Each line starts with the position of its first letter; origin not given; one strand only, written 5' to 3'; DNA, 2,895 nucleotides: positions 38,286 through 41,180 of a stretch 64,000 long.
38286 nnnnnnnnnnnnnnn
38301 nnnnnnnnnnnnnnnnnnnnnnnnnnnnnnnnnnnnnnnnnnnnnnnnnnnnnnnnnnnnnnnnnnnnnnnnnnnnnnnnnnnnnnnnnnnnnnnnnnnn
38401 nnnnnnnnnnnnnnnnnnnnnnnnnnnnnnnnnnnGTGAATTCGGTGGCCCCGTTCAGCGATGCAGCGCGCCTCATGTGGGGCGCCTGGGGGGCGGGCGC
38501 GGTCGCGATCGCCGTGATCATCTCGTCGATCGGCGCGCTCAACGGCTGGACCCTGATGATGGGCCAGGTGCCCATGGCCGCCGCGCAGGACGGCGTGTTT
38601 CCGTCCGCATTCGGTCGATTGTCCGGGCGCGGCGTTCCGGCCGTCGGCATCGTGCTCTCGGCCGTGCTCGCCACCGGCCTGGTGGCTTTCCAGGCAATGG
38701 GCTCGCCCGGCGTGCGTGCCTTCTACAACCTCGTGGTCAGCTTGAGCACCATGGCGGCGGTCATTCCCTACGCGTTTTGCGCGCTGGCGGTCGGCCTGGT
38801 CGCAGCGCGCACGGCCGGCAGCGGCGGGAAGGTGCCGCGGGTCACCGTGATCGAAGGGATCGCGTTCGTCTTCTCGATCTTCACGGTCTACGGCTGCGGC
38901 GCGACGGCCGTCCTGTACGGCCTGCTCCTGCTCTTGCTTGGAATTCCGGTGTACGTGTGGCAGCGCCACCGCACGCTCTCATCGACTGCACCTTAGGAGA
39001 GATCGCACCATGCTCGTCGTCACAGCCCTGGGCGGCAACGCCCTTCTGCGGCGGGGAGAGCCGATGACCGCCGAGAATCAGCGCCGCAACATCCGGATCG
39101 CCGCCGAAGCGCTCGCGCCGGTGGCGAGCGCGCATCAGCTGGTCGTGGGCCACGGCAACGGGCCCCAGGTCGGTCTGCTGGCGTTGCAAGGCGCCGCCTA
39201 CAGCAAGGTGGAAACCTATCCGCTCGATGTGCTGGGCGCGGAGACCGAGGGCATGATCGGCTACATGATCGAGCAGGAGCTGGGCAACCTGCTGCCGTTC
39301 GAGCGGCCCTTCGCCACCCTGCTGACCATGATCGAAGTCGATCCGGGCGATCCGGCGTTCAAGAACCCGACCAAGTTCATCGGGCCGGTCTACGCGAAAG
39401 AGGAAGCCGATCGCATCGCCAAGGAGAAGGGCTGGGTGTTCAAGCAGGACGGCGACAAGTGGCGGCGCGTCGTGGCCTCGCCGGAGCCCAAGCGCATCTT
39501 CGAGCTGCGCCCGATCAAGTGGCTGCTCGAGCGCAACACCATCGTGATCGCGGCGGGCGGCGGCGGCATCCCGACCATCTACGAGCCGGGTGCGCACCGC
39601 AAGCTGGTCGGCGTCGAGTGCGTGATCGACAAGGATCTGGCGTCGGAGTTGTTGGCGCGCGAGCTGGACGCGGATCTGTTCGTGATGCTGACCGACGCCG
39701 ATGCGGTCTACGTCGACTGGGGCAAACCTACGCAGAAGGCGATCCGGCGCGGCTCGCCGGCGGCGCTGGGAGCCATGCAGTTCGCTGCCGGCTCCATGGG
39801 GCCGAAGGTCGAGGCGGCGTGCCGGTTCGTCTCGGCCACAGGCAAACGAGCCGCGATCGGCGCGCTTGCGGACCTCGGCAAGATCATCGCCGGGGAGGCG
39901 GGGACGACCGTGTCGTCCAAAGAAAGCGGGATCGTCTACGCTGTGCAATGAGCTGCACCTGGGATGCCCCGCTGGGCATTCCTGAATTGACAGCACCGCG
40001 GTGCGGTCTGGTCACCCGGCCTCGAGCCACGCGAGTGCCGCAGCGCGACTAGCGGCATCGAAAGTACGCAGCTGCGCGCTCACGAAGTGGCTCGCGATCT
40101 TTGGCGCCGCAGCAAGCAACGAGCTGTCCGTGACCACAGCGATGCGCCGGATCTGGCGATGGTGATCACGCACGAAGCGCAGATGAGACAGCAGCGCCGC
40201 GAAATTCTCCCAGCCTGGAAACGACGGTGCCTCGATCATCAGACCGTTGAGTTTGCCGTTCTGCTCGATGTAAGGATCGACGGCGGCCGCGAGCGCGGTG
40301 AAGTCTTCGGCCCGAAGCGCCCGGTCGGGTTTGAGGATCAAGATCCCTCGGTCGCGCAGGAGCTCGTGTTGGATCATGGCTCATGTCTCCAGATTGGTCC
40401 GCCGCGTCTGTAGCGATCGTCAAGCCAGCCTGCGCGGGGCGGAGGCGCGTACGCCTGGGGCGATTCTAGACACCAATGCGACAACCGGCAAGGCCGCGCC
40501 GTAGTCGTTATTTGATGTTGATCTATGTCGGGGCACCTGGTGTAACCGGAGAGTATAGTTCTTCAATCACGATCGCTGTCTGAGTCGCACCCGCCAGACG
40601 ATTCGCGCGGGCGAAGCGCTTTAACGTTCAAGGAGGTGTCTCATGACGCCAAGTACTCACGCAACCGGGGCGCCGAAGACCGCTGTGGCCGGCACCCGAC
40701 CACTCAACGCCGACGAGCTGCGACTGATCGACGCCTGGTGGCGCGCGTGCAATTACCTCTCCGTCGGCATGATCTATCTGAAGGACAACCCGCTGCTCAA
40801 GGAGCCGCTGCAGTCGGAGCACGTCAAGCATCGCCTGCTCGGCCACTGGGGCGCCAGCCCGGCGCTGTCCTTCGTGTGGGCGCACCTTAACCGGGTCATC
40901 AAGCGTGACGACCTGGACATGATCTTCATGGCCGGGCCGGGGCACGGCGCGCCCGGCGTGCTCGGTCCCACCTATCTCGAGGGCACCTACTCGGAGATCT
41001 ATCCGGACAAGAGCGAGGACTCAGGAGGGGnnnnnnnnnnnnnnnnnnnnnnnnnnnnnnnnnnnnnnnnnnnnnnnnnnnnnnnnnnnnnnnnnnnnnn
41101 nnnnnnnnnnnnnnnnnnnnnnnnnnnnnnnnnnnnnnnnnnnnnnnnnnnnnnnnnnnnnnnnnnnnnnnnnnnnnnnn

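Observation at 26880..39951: Thirteen-kb single-direction block fusing an arginine deiminase pathway with ornithine decarboxylase/PotE, a second decarboxylase and a dedicated porin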

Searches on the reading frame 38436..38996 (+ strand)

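Call 6: search_protein_families(library=pfam, proteins=[window:38436-38996:+], max_evalue=0.001)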
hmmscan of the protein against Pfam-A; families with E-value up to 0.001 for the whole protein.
window:38436-38996:+ (186 aa): 2 families
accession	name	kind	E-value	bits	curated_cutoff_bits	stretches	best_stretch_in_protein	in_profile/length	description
PF13520.12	AA_permease_2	-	6.1e-14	52.2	27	1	7-152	260-402/427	Amino acid permease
PF00324.27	AA_permease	-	2.4e-09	36.8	24.6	1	22-166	284-425/470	Amino acid permease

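Call 23: search_protein_families(library=ncbifam, proteins=[window:38436-38996:+], max_evalue=0.001)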
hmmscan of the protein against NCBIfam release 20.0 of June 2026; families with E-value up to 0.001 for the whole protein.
window:38436-38996:+ (186 aa): 14 families
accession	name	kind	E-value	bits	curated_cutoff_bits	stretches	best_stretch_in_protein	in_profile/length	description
NF007929.0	PRK10644.1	equivalog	1.9e-30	106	574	1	3-180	258-431/445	arginine/agmatine antiporter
TIGR00905.1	2A0302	subfamily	1e-29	103.7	409.05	1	10-179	273-438/473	basic amino acid/polyamine antiporter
TIGR04298.1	his_histam_anti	equivalog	1.1e-23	84.1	750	1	2-175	253-426/429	histidine-histamine antiporter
NF007938.0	PRK10655.1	equivalog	6.5e-23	81.6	409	1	2-175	255-426/438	putrescine-ornithine antiporter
TIGR03810.1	arg_ornith_anti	equivalog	8.3e-22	77.5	591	1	14-179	273-433/468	arginine-ornithine antiporter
TIGR04299.1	antiport_PotE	equivalog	6e-18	65.3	560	1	2-174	253-423/430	putrescine-ornithine antiporter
NF040512.1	histam_anti_2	exception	6.1e-17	61.5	725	1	13-180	280-449/477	histidine-histamine antiporter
NF007754.0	PRK10435.1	equivalog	2.5e-13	49.8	585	1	2-173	253-423/443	cadaverine/lysine antiporter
NF011775.0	PRK15238.1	equivalog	1.9e-08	33.6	400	1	7-119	304-416/500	glutamate/gamma-aminobutyrate family transporter YjeM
TIGR00909.1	2A0306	subfamily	5.9e-08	32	556.8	1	14-174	273-427/429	amino acid transporter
TIGR00913.1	2A0310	subfamily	1.7e-05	23.7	578.7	1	24-117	295-385/480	amino acid permease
NF040513.1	antiport_TyrP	equivalog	4.6e-05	22.3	630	1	13-119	275-380/465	tyrosine-tyramine antiporter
NF007594.0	PRK10238.1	equivalog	0.00024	20.2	848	1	17-126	281-386/456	aromatic amino acid transporter AroP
NF008272.0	PRK11049.1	equivalog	0.00093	18.3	732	0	19-111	295-386/470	D-serine/D-alanine/glycine transporter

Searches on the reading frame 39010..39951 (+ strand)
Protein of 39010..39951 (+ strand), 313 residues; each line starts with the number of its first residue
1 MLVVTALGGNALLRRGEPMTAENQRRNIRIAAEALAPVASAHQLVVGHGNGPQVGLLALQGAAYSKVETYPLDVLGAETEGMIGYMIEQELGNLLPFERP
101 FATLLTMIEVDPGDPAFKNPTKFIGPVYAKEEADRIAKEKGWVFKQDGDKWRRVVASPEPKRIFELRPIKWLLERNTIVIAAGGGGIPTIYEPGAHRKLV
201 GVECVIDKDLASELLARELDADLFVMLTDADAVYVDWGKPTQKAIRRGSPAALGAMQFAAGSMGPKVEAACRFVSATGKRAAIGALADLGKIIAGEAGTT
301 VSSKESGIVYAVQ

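Call 6: search_protein_families(library=pfam, proteins=[window:39010-39951:+], max_evalue=0.001)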
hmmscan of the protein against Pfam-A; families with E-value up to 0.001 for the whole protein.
window:39010-39951:+ (313 aa): 1 family
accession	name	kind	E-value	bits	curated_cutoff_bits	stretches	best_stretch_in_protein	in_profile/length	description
PF00696.33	AA_kinase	-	6.3e-18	65.8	24.9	1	1-282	1-231/234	Amino acid kinase family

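Call 23: search_protein_families(library=ncbifam, proteins=[window:39010-39951:+], max_evalue=0.001)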
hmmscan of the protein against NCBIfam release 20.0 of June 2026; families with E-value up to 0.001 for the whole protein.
window:39010-39951:+ (313 aa): 6 families
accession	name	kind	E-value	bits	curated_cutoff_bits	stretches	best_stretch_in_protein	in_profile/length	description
NF009008.0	PRK12354.1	subfamily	2.3e-151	503.2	361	1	1-308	1-305/308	carbamate kinase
TIGR00746.1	arcC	equivalog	2e-120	401.5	358.25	1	3-302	3-308/309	carbamate kinase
NF006926.0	PRK09411.1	equivalog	8e-111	370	416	1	3-302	4-296/297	carbamate kinase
NF009007.0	PRK12352.1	subfamily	1.5e-70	237.6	266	1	2-301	4-313/316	carbamate kinase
TIGR00761.1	argB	equivalog_domain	4.6e-05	23.1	151.3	1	205-283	153-231/231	acetylglutamate kinase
NF010661.0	PRK14058.1-3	equivalog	0.0006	19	251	0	205-282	172-249/283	acetylglutamate/acetylaminoadipate kinase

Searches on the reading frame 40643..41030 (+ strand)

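Call 36: search_protein_families(library=pfam, proteins=[window:40643-41030:+], max_evalue=0.001)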
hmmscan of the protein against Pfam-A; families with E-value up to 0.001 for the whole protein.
window:40643-41030:+ (129 aa): 1 family
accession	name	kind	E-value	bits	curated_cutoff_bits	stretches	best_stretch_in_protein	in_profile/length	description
PF09364.15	XFP_N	-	4.5e-46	157.8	23.7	1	23-129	4-110/364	XFP N-terminal domain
